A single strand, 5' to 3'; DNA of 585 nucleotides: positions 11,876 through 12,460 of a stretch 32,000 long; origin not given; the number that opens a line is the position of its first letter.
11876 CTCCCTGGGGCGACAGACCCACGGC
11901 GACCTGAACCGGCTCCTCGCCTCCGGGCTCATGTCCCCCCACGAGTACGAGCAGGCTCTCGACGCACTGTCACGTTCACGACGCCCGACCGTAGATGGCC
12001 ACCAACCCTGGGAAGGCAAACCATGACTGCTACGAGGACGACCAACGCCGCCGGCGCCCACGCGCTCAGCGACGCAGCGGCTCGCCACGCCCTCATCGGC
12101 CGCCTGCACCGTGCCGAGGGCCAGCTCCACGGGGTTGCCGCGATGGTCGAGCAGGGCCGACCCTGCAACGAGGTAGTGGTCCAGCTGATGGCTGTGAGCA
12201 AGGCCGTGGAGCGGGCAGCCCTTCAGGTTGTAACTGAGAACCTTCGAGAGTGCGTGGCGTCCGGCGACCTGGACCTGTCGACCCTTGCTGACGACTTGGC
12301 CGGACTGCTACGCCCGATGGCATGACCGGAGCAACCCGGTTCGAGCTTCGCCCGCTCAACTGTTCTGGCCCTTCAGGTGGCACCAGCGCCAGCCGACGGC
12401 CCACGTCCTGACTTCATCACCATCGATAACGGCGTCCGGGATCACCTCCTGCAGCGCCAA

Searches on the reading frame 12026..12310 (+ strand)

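Call 52: search_protein_families(library=ncbifam, proteins=[window:12026-12310:+], max_evalue=0.001)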
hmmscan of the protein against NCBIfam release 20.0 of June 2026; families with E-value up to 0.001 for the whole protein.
window:12026-12310:+ (95 aa): 2 families
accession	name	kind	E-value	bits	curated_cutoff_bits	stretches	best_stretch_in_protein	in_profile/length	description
NF052430.1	repress_RicR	exception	2.8e-11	43.9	175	1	21-79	9-67/93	copper-sensing transcriptional repressor RicR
NF008464.0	PRK11352.1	equivalog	0.0004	20.7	133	1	21-81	9-69/91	formaldehyde-responsive transcriptional repressor FrmR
